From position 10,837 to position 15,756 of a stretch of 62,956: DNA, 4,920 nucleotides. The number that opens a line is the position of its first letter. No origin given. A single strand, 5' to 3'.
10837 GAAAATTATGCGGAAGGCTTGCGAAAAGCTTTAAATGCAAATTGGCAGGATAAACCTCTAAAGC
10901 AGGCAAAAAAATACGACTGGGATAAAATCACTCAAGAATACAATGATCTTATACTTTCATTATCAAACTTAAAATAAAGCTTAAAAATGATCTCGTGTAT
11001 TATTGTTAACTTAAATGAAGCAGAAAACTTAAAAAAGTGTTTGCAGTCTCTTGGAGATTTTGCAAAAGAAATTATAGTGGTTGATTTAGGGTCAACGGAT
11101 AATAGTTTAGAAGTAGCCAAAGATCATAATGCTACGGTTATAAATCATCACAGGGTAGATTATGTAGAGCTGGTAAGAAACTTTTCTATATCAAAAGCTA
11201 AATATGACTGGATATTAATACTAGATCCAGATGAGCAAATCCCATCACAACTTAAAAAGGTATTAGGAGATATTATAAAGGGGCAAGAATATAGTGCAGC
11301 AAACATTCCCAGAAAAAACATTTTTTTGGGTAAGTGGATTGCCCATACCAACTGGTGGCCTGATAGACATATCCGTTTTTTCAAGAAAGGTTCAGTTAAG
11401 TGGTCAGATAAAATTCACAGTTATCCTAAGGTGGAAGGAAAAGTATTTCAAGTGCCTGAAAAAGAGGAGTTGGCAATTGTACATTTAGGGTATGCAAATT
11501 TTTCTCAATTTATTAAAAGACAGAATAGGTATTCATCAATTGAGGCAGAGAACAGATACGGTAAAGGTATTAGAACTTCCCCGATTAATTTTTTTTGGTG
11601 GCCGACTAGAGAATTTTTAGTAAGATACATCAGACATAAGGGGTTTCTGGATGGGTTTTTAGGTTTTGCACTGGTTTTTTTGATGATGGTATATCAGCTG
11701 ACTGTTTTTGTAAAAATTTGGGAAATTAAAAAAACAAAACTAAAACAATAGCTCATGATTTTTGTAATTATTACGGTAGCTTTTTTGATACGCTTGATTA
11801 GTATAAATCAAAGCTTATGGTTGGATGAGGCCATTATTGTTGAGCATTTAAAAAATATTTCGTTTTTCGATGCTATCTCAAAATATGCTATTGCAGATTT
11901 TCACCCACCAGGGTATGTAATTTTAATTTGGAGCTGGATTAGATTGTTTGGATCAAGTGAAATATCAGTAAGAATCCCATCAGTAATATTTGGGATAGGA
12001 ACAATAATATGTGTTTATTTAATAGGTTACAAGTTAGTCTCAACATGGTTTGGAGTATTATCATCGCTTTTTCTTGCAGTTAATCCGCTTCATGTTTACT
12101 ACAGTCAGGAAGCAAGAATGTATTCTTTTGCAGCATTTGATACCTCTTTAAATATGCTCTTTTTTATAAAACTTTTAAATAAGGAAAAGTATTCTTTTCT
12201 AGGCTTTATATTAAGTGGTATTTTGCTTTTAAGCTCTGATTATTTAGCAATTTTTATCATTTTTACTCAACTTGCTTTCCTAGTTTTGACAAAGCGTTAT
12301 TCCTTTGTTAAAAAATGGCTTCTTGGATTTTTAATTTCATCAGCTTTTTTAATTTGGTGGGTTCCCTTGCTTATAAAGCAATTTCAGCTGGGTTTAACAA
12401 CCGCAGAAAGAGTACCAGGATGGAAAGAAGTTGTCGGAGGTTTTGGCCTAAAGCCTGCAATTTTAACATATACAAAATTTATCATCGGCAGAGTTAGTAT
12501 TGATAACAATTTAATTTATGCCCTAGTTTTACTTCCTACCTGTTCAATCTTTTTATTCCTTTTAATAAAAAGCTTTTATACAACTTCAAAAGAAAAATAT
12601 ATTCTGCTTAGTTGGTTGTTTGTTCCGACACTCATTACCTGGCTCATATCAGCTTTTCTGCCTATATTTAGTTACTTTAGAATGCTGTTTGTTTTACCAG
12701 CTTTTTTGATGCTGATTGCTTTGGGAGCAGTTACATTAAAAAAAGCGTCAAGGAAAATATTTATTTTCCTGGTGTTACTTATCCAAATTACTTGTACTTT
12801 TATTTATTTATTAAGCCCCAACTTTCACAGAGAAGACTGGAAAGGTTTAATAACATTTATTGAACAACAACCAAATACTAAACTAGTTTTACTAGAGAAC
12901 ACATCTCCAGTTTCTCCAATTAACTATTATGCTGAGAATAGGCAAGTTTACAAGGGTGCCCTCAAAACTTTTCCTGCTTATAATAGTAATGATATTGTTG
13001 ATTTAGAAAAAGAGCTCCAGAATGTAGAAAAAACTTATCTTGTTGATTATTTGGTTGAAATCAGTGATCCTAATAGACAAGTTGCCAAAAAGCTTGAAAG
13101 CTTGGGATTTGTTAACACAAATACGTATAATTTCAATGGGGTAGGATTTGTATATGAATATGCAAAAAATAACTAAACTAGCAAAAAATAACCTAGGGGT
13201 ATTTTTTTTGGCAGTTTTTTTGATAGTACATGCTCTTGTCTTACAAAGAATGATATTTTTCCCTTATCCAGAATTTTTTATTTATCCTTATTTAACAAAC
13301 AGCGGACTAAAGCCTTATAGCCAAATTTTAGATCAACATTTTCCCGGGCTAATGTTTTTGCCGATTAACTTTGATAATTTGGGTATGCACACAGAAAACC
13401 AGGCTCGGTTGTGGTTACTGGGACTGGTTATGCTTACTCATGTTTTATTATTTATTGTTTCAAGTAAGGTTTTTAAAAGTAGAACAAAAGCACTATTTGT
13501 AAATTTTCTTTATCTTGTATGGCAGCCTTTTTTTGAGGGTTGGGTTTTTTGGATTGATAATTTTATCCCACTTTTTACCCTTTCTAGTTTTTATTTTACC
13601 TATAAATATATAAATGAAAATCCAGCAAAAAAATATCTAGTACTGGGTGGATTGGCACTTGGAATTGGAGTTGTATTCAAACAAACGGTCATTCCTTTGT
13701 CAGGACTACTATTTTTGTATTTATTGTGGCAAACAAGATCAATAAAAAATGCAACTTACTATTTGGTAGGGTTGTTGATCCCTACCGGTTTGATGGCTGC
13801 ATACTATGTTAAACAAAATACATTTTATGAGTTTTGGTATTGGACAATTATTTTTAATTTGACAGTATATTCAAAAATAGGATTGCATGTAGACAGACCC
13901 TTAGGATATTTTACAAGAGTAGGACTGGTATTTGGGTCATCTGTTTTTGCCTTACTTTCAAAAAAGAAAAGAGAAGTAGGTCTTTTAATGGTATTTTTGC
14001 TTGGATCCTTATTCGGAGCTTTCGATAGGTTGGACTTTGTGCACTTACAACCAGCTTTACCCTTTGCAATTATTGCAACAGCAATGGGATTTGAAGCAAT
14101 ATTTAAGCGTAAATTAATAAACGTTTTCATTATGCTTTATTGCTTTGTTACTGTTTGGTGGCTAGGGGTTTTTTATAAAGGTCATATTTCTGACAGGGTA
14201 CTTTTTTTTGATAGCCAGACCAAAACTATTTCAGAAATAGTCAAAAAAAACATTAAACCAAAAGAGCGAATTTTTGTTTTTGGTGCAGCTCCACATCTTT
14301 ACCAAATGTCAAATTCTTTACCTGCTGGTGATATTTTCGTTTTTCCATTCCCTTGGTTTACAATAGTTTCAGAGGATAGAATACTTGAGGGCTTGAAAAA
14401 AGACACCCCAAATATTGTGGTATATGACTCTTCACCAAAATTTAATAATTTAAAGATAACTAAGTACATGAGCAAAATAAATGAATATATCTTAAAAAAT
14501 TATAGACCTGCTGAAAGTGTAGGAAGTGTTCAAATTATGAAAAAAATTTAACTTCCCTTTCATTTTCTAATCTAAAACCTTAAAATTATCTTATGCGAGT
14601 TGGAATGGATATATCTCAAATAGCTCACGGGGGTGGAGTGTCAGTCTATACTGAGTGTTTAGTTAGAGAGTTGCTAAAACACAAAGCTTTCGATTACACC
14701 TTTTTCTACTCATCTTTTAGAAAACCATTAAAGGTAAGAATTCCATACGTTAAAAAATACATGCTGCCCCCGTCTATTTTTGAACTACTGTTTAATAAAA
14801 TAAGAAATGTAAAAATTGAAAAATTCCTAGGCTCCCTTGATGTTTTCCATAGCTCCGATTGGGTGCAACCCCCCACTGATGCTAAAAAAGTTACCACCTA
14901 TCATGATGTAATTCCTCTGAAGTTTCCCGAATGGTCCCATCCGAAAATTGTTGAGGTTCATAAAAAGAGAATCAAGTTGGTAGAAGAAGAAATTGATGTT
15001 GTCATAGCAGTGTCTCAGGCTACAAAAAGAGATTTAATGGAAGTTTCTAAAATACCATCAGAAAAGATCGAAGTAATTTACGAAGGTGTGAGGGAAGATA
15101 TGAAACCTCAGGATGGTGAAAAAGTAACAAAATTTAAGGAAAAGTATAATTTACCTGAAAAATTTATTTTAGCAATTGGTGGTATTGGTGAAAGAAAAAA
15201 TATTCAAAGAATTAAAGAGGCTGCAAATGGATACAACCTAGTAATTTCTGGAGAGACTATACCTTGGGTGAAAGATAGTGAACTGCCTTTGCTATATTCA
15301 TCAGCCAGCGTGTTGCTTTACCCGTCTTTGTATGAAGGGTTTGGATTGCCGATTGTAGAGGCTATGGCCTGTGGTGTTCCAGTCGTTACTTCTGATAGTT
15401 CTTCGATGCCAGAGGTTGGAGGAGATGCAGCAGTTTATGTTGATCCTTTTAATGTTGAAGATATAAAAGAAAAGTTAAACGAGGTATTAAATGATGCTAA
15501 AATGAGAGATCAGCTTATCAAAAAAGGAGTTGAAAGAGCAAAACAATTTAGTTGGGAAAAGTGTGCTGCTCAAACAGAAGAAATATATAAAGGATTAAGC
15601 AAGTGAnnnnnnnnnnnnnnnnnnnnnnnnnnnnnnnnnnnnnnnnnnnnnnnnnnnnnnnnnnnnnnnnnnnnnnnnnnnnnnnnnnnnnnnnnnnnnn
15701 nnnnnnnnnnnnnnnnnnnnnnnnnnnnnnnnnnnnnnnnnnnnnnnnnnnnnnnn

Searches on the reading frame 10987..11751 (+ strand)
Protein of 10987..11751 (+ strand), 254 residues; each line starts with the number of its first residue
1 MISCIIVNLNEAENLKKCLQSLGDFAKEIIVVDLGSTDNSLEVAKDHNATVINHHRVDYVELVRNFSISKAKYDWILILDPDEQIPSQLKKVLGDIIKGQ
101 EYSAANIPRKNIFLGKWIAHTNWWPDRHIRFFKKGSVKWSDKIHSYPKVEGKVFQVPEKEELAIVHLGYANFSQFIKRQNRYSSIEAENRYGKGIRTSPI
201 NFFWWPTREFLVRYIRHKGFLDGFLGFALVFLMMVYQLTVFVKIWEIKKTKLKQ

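Call 6: search_protein_families(library=pfam, proteins=[window:10987-11751:+], max_evalue=0.001)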
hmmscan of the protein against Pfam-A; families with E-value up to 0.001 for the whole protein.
window:10987-11751:+ (254 aa): 2 families
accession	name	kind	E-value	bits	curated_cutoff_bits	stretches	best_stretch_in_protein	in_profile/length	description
PF00535.33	Glycos_transf_2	-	2.2e-19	70.4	23.3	1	3-140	1-146/168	Glycosyl transferase family 2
PF13704.12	Glyco_tranf_2_4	-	9.8e-06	26.4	27.5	1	10-83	2-82/98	Glycosyl transferase family 2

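Call 62: search_protein_families(library=ncbifam, proteins=[window:10987-11751:+], max_evalue=0.001)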
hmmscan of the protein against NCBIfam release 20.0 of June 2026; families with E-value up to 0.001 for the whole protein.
window:10987-11751:+ (254 aa): 7 families
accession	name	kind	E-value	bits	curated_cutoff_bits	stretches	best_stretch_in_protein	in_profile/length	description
TIGR04195.1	S_glycosyl_SunS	equivalog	1.3e-12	47.3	350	1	2-181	59-236/421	SunS family peptide S-glycosyltransferase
TIGR04283.1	glyco_like_mftF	equivalog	1.7e-12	47.4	182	1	2-105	1-105/221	TIGR04283 family arsenosugar biosynthesis glycosyltransferase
NF007482.0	PRK10073.1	equivalog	9.1e-08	31.5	423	1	2-100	8-113/334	glycosyltransferase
TIGR04182.1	glyco_TIGR04182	equivalog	8.1e-05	22.1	325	1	4-100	4-101/293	S-layer glycoprotein N-glycosyltransferase AglJ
NF041391.1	DPhHxTase_Halo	equivalog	8.3e-05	21.7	375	1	10-99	5-96/213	dolichyl-phosphate hexose transferase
NF010496.0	PRK13915.1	equivalog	0.00035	19.7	262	1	2-56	33-93/307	glucosyl-3-phosphoglycerate synthase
NF045692.1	OglycostaseCruG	equivalog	0.00051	19.1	600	0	2-50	43-94/386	2'-O-glycosyltransferase CruG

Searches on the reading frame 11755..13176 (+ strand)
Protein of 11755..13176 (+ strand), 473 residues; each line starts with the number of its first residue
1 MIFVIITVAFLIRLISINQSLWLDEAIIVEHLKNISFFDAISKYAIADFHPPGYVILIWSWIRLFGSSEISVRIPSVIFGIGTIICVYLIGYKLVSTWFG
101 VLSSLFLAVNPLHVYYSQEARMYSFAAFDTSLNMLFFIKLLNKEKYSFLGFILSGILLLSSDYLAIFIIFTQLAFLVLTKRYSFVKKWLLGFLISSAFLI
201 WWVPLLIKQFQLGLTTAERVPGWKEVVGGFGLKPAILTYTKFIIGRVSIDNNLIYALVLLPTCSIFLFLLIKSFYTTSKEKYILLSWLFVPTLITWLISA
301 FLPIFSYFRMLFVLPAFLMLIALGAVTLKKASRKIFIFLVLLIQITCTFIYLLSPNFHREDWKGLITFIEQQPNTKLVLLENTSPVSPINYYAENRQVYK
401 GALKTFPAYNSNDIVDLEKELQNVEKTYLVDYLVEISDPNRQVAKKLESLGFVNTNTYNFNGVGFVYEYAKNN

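Call 5: search_protein_families(library=pfam, proteins=[window:11755-13176:+], max_evalue=0.01)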
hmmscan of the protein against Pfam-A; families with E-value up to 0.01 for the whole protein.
window:11755-13176:+ (473 aa): 1 family
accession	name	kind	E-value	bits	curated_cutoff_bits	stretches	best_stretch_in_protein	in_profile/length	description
PF13231.12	PMT_2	-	5.4e-12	46.7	26.1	1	50-201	2-159/160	Dolichyl-phosphate-mannose-protein mannosyltransferase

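Call 33: search_protein_families(library=ncbifam, proteins=[window:11755-13176:+], max_evalue=0.1)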
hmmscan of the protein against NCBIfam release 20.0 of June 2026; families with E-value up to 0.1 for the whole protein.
window:11755-13176:+ (473 aa): 2 families
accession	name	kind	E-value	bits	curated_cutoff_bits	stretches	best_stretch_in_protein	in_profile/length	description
TIGR03663.1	TIGR03663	subfamily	1.4e-09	37.5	126.25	1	2-184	4-187/435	flippase activity-associated protein Agl23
NF052499.1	MnslTaseMT1671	equivalog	4.6e-05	22.1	900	1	15-361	43-384/523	mannosyltransferase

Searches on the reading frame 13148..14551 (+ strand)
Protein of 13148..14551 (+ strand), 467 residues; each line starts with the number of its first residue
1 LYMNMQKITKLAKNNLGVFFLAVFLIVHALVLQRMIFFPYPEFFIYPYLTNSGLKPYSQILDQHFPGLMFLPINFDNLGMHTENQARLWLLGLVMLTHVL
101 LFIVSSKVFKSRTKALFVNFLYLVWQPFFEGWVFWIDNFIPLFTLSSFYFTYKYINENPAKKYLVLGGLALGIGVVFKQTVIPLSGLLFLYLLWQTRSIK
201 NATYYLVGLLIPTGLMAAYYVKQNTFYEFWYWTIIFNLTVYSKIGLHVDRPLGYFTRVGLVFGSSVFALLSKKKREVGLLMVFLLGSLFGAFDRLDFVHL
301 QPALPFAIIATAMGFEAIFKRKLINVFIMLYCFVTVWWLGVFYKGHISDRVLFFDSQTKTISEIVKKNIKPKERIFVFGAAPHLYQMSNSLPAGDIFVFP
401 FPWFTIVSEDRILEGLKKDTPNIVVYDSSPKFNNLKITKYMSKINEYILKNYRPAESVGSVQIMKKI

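Call 5: search_protein_families(library=pfam, proteins=[window:13148-14551:+], max_evalue=0.01)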
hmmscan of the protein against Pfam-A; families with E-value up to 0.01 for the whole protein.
window:13148-14551:+ (467 aa): 1 family
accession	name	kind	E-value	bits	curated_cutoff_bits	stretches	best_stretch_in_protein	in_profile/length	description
PF13231.12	PMT_2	-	1e-08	36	26.1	1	78-211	16-150/160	Dolichyl-phosphate-mannose-protein mannosyltransferase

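Call 33: search_protein_families(library=ncbifam, proteins=[window:13148-14551:+], max_evalue=0.1)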
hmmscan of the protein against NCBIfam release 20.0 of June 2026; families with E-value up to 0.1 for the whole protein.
window:13148-14551:+ (467 aa): 1 family
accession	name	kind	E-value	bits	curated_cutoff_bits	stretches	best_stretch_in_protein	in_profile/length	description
TIGR04155.1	cyano_PEP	subfamily_domain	0.00042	20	21.6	0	310-323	11-24/27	PEP-CTERM sorting domain-containing protein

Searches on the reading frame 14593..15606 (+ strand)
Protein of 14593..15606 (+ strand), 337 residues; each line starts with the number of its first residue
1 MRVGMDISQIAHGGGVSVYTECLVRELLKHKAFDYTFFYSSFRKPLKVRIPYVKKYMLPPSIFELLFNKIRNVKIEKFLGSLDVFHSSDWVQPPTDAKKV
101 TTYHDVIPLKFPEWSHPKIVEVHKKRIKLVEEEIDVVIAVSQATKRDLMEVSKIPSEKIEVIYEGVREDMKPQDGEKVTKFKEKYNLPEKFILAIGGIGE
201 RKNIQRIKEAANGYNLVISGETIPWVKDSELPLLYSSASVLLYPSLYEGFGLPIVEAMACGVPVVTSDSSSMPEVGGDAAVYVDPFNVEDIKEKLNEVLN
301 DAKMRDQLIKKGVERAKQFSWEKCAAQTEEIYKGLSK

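Call 6: search_protein_families(library=pfam, proteins=[window:14593-15606:+], max_evalue=0.001)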
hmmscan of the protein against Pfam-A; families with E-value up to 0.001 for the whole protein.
window:14593-15606:+ (337 aa): 5 families
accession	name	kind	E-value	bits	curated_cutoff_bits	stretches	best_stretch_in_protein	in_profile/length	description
PF00534.26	Glycos_transf_1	-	3.9e-27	95.3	26.4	1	147-312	4-169/172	Glycosyl transferases group 1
PF13692.12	Glyco_trans_1_4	-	6.3e-19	69.1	27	1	190-301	33-142/142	Glycosyl transferases group 1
PF13439.12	Glyco_transf_4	-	4.3e-15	56.6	28.5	1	14-167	2-167/170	Glycosyltransferase Family 4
PF13524.12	Glyco_trans_1_2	-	7.4e-11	42.6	25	1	205-328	7-142/144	Glycosyl transferase-like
PF20706.3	GT4-conflict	-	2.1e-08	34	26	1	231-272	275-316/385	Family 4 Glycosyltransferase in conflict systems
